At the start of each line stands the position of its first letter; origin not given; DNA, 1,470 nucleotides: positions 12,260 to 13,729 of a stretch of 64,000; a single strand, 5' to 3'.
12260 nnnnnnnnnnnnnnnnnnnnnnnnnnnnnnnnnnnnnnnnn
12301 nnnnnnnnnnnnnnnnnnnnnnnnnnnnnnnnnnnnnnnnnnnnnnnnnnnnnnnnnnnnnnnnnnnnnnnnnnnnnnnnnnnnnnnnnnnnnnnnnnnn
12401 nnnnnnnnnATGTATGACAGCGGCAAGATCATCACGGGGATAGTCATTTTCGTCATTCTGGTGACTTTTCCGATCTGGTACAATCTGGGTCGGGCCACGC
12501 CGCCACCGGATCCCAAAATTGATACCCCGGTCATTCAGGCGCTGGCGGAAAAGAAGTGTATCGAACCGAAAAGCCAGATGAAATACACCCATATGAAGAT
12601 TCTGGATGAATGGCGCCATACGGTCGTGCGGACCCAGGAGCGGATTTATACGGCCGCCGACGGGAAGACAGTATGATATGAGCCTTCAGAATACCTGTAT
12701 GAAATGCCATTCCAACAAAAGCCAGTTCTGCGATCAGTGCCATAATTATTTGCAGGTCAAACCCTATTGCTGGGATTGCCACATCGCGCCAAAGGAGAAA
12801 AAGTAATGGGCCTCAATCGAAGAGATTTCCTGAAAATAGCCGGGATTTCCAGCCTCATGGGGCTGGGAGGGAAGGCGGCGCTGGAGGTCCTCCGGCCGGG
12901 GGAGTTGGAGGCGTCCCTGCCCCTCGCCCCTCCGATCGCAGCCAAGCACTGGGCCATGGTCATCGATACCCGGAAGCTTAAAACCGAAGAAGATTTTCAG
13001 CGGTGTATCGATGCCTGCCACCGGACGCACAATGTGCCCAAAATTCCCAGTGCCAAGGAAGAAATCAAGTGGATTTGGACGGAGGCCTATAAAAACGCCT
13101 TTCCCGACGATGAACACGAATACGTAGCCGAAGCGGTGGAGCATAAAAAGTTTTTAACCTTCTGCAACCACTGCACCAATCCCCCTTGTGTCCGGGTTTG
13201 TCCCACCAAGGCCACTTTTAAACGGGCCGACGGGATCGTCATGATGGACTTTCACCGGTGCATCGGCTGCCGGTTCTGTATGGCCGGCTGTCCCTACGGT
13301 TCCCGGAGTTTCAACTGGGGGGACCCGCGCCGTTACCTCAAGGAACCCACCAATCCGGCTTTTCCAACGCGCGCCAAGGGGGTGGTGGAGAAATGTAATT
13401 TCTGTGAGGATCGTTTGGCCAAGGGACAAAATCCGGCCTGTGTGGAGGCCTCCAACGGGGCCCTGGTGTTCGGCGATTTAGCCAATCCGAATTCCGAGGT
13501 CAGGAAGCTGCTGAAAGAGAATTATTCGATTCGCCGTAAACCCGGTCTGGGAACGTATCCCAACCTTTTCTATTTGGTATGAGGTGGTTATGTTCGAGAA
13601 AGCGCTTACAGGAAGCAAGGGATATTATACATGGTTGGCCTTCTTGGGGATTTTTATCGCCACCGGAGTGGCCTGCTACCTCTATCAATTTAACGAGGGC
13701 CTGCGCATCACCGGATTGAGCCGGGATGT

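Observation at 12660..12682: dsrJ split: membrane anchor and the three CxxCH haem motifs lie in different frames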

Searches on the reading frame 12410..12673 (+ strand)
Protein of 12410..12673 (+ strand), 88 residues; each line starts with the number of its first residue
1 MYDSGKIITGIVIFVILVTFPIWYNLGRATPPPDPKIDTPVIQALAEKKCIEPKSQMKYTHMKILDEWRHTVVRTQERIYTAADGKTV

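Call 5: search_protein_families(library=ncbifam, proteins=[window:12410-12673:+], max_evalue=0.01)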
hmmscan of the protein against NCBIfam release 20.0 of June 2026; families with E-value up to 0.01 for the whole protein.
seq(88 aa): 1 family
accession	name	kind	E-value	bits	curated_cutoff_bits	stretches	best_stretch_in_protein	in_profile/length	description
NF038038.1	cytoc_DsrJ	equivalog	3.9e-27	95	100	1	1-87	1-84/121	sulfate reduction electron transfer complex DsrMKJOP subunit DsrJ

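Call 6: search_protein_families(library=pfam, proteins=[window:12410-12673:+], max_evalue=0.01)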
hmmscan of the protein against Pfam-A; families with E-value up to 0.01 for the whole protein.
seq(88 aa): 0 families

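Call 9: find_encoding_contigs(protein=window:12410-12673:+, flank=3000, max_places=6)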
Protein window:12410-12673:+ (88 aa): no gene with exactly this product is on record in the collection.

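Call 32: list_cluster_members(proteins=[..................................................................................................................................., window:12410-12673:+, window:12606-12803:+, window:12678-12803:+, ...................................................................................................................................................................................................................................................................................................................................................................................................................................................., window:4370-4828:+, P0001])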
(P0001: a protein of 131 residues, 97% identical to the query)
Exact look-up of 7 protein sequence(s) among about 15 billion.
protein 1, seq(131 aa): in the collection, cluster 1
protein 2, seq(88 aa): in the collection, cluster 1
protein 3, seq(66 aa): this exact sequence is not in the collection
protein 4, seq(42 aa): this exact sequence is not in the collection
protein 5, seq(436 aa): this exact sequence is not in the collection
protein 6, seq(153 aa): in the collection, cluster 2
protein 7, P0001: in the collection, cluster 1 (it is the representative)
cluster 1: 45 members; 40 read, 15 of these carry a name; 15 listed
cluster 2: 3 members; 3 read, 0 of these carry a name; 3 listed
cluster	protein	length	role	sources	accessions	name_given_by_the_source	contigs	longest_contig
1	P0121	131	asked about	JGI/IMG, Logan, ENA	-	hypothetical protein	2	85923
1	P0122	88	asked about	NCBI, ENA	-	-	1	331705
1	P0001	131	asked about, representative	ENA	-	-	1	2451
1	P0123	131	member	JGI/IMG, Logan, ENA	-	hypothetical protein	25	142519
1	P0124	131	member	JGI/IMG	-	hypothetical protein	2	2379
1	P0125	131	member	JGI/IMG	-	hypothetical protein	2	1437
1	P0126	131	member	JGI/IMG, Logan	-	hypothetical protein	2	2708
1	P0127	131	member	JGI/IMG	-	[DsrC]-trisulfide reductase subunit J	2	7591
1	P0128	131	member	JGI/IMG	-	hypothetical protein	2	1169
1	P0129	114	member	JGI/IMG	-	hypothetical protein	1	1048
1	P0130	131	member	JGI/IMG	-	hypothetical protein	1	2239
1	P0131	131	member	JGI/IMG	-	hypothetical protein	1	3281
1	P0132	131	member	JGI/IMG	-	hypothetical protein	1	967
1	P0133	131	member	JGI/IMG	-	hypothetical protein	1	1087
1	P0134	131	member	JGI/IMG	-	hypothetical protein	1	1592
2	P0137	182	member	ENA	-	-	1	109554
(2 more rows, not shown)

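Call 33: find_encoding_contigs(protein=P0121, flank=10000, max_places=6)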
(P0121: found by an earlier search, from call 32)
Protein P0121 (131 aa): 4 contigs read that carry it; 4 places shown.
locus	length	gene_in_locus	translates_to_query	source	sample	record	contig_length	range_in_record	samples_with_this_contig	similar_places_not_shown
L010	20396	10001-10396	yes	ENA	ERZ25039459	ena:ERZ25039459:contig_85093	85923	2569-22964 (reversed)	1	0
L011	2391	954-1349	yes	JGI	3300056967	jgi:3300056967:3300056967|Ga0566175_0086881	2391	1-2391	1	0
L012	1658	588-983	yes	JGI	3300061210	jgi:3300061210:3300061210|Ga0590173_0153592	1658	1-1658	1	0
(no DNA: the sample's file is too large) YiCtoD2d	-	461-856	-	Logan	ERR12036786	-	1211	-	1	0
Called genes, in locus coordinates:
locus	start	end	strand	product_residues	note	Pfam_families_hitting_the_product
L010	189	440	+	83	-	PF13418:Beta-prop_TYW4 (weak), PF01344:Kelch_1 (weak)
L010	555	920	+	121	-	PF01344:Kelch_1 (weak), PF07646:Kelch_2 (faint), PF13415:Beta-prop_FBX42 (faint), PF13418:Beta-prop_TYW4 (faint), PF24681:Kelch_KLHDC2_KLHL20_DRC7 (weak), PF01344:Kelch_1 (weak)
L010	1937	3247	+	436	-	PF01077:NIR_SIR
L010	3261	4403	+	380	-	PF03460:NIR_SIR_ferr, PF01077:NIR_SIR, PF00037:Fer4 (faint), PF12838:Fer4_7 (weak)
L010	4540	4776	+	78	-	PF08679:DsrD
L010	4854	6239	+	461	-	PF01656:CbiA, PF13500:AAA_26, PF07685:GATase_3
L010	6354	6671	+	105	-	PF04358:DsrC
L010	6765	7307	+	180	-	PF14361:RsbRD_N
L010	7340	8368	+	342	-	PF02665:Nitrate_red_gam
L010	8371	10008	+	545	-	PF12838:Fer4_7 (faint), PF13183:Fer4_8, PF13237:Fer4_10 (faint), PF13534:Fer4_17, PF02754:CCG (faint)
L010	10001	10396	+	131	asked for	-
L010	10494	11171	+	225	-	PF12838:Fer4_7 (faint), PF13247:Fer4_11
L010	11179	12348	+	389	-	PF03916:NrfD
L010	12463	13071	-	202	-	PF00903:Glyoxalase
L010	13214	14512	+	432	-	PF13433:Peripla_BP_5, PF13458:Peripla_BP_6, PF01094:ANF_receptor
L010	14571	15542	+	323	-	PF02653:BPD_transp_2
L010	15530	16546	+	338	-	PF02653:BPD_transp_2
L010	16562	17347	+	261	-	PF00005:ABC_tran, PF13304:AAA_21 (faint), PF12399:BCA_ABC_TP_C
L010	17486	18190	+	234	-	PF00005:ABC_tran, PF13555:AAA_29 (faint), PF13304:AAA_21 (faint)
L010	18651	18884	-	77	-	-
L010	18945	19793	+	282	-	PF02626:CT_A_B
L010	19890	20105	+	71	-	-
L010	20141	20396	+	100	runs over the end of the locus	PF02579:Nitro_FeMo-Co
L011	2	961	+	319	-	?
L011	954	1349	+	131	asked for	-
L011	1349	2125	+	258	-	PF13534:Fer4_17 (faint), PF12838:Fer4_7 (faint), PF13247:Fer4_11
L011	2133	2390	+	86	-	?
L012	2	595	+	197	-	?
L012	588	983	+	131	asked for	-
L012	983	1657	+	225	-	?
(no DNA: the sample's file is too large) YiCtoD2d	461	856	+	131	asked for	-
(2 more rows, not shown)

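Call 39: find_encoding_contigs(protein=P0137, flank=10000, max_places=4)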
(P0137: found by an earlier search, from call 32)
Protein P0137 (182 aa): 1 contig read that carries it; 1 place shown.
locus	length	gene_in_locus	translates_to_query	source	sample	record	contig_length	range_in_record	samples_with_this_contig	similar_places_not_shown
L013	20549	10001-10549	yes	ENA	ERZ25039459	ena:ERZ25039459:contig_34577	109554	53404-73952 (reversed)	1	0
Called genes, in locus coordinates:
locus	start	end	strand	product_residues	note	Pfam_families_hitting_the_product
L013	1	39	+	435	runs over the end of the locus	PF00512:HisKA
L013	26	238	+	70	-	PF02518:HATPase_c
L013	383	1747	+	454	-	PF00072:Response_reg, PF00158:Sigma54_activat, PF14532:Sigma54_activ_2, PF00004:AAA (weak), PF07724:AAA_2 (weak), PF07728:AAA_5, PF25601:AAA_lid_14, PF02954:HTH_8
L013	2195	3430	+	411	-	-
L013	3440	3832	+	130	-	PF01894:YjbQ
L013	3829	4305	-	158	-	PF02577:BFN_dom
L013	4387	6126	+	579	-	PF13371:TPR_9 (faint), PF02624:YcaO, PF13174:TPR_6 (faint), PF13424:TPR_12 (weak), PF00515:TPR_1, PF07719:TPR_2 (weak), PF13181:TPR_8 (weak), PF13424:TPR_12 (weak), +8 more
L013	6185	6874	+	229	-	PF03692:CxxCxxCC (weak)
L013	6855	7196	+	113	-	-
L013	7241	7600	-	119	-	-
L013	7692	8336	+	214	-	-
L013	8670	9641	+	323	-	-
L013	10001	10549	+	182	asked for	PF03460:NIR_SIR_ferr (weak)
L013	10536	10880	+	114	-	PF01077:NIR_SIR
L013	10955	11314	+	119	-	PF01077:NIR_SIR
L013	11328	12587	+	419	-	PF03460:NIR_SIR_ferr, PF01077:NIR_SIR, PF12838:Fer4_7 (weak)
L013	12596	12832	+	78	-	PF08679:DsrD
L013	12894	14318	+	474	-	PF01656:CbiA, PF13500:AAA_26, PF07685:GATase_3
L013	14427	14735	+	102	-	PF04358:DsrC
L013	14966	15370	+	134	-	PF14361:RsbRD_N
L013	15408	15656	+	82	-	-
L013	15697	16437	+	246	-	PF02665:Nitrate_red_gam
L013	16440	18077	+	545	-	PF12797:Fer4_2 (faint), PF13183:Fer4_8, PF13237:Fer4_10 (faint), PF13534:Fer4_17, PF02754:CCG (faint)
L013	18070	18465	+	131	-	-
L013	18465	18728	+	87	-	-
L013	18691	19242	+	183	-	PF13247:Fer4_11, PF12837:Fer4_6 (faint), PF12838:Fer4_7 (weak), PF13534:Fer4_17 (faint)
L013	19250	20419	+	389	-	PF03916:NrfD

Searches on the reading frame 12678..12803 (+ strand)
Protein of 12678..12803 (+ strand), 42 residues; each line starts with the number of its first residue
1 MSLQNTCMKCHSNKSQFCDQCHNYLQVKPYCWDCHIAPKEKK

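Call 5: search_protein_families(library=ncbifam, proteins=[window:12678-12803:+], max_evalue=0.01)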
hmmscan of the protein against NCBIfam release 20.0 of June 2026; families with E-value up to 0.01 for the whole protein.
seq(42 aa): 1 family
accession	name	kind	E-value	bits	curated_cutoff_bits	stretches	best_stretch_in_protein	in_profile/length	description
NF038038.1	cytoc_DsrJ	equivalog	7e-17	61.9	100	1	1-35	87-121/121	sulfate reduction electron transfer complex DsrMKJOP subunit DsrJ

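Call 6: search_protein_families(library=pfam, proteins=[window:12678-12803:+], max_evalue=0.01)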
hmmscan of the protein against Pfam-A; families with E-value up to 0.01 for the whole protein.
seq(42 aa): 0 families

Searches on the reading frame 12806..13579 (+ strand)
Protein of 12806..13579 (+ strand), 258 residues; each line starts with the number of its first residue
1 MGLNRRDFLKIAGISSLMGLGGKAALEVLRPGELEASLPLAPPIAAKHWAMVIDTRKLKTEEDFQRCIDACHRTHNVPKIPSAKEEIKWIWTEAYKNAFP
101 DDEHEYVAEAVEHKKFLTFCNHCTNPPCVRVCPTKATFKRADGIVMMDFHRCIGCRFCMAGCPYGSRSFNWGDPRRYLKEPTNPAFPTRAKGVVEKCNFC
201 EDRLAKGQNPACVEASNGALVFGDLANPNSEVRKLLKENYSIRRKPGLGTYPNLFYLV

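Call 28: find_encoding_contigs(protein=window:12806-13579:+, flank=4000, max_places=10)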
Protein window:12806-13579:+ (258 aa): no gene with exactly this product is on record in the collection.
